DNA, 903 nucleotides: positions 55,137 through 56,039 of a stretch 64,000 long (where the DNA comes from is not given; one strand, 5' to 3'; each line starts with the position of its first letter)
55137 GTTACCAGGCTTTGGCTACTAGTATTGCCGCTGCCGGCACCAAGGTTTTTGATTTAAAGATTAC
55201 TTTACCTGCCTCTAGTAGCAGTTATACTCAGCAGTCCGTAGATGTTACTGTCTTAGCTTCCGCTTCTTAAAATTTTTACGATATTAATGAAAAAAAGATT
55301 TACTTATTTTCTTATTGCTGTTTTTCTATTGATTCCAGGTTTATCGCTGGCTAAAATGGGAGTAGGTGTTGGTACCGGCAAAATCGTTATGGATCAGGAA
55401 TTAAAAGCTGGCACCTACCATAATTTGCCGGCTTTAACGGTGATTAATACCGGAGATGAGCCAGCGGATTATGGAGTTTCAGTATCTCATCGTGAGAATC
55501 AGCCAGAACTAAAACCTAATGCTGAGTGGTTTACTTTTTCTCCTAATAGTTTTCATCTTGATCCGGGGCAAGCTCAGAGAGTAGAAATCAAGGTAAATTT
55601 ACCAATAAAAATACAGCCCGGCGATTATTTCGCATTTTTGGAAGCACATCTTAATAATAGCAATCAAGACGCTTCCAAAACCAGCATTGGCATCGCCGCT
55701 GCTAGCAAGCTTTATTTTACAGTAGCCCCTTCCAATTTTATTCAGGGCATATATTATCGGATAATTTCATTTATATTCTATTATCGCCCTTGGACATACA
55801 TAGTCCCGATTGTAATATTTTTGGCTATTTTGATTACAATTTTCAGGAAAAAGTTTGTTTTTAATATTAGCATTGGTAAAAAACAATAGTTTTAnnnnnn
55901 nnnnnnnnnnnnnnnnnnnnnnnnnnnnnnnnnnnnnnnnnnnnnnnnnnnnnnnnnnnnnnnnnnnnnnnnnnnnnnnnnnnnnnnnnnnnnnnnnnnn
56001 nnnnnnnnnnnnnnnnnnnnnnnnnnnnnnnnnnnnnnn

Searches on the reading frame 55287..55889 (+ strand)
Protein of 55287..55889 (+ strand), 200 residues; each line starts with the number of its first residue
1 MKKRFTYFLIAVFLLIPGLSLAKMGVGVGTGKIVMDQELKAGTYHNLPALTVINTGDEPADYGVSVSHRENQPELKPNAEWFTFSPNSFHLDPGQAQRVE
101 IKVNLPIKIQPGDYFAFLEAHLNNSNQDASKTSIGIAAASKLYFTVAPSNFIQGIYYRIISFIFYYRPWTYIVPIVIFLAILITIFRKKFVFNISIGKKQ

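Call 3: search_protein_families(library=pfam, proteins=[window:55287-55889:+], max_evalue=1)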
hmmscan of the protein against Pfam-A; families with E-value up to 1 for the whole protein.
window:55287-55889:+ (200 aa): 9 families
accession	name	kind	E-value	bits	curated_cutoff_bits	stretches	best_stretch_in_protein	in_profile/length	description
PF10633.15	NPCBM_assoc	-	0.0024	18.5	24.4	1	79-119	32-74/78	NPCBM-associated, NEW3 domain of alpha-galactosidase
PF11614.14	FixG_C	-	0.01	16.4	25.6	1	35-108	22-88/119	IG-like fold at C-terminal of FixG, putative oxidoreductase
PF06280.18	fn3_5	-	0.033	15.3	27.6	1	54-128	18-104/112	Fn3-like domain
PF00345.26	PapD_N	-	0.038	14.4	23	1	49-104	19-75/126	Pili and flagellar-assembly chaperone, PapD N-terminal domain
PF22544.2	HYDIN_VesB_CFA65-like_Ig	-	0.045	14.4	25.5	1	49-104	24-71/100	HYDIN/CFA65/VesB-like, Ig-like domain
PF16556.11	IL17R_fnIII_D1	-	0.1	12.7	26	1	74-113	90-128/154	Interleukin-17 receptor, fibronectin-III-like domain 1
PF22076.2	Cep192_D6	-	0.11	13.1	35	1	67-108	32-73/101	Cep192 domain 6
PF16775.10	ZoocinA_TRD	-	0.12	13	27.4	0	30-51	46-67/106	Target recognition domain of lytic exoenzyme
PF17753.7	Ig_mannosidase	-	0.22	11.7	22.6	1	83-103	40-60/81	Ig-fold domain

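Call 6: search_protein_families(library=ncbifam, proteins=[window:55287-55889:+], max_evalue=1)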
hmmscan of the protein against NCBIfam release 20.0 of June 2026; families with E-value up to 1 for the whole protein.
window:55287-55889:+ (200 aa): 2 families
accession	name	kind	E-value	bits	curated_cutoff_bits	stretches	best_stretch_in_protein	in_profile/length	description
TIGR02745.1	ccoG_rdxA_fixG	equivalog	0.1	11.5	316.7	1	9-110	311-404/435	cytochrome c oxidase accessory protein CcoG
NF041740.1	choice_anch_T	equivalog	0.14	11.3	70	1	39-112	157-226/259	choice-of-anchor T family protein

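Call 69: search_protein_families(library=pfam, alignment_id=A6, max_evalue=1)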
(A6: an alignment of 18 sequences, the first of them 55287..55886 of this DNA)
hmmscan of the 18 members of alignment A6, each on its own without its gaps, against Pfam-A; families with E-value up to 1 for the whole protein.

A. member 1, window:55287-55886:+ (200 aa): 9 families
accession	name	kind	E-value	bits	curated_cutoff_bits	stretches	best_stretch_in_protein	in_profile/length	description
PF10633.15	NPCBM_assoc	-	0.0024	18.5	24.4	1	79-119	32-74/78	NPCBM-associated, NEW3 domain of alpha-galactosidase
PF11614.14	FixG_C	-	0.01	16.4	25.6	1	35-108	22-88/119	IG-like fold at C-terminal of FixG, putative oxidoreductase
PF06280.18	fn3_5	-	0.033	15.3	27.6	1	54-128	18-104/112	Fn3-like domain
PF00345.26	PapD_N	-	0.038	14.4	23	1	49-104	19-75/126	Pili and flagellar-assembly chaperone, PapD N-terminal domain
PF22544.2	HYDIN_VesB_CFA65-like_Ig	-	0.045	14.4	25.5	1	49-104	24-71/100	HYDIN/CFA65/VesB-like, Ig-like domain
PF16556.11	IL17R_fnIII_D1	-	0.1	12.7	26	1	74-113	90-128/154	Interleukin-17 receptor, fibronectin-III-like domain 1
PF22076.2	Cep192_D6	-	0.11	13.1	35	1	67-108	32-73/101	Cep192 domain 6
PF16775.10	ZoocinA_TRD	-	0.12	13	27.4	0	30-51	46-67/106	Target recognition domain of lytic exoenzyme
PF17753.7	Ig_mannosidase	-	0.22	11.7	22.6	1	83-103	40-60/81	Ig-fold domain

B. families by the number of members that match (of 18 scanned): 26 families (the first 25 are shown)
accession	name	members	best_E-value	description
PF06280.18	fn3_5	10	0.0012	Fn3-like domain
PF10633.15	NPCBM_assoc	8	0.00023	NPCBM-associated, NEW3 domain of alpha-galactosidase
PF22544.2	HYDIN_VesB_CFA65-like_Ig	5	0.045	HYDIN/CFA65/VesB-like, Ig-like domain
PF00345.26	PapD_N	4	0.0015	Pili and flagellar-assembly chaperone, PapD N-terminal domain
PF06030.18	WxLIP_PGBD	3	0.00016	WxL Interacting Protein, peptidoglycan binding domain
PF11614.14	FixG_C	3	0.01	IG-like fold at C-terminal of FixG, putative oxidoreductase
PF21310.3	OCRL-like_ASH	3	0.011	Inositol polyphosphate 5-phosphatase OCRL-like, ASH domain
PF22680.2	Glyco_hydro_123_N_2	3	0.051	Glycoside hydrolase 123 N-terminal domain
PF07705.17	CARDB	2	0.066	CARDB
PF16556.11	IL17R_fnIII_D1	2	0.1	Interleukin-17 receptor, fibronectin-III-like domain 1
PF22067.2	Cep192_D3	2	0.13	Cep192 domain 3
PF14646.12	MYCBPAP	2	0.28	MYCBP-associated protein family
PF01757.29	Acyl_transf_3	1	0.012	Acyltransferase domain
PF23826.1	DUF7196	1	0.043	Domain of unknown function (DUF7196)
PF19543.5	GH123_N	1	0.052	Glycoside hydrolase 123, N-terminal domain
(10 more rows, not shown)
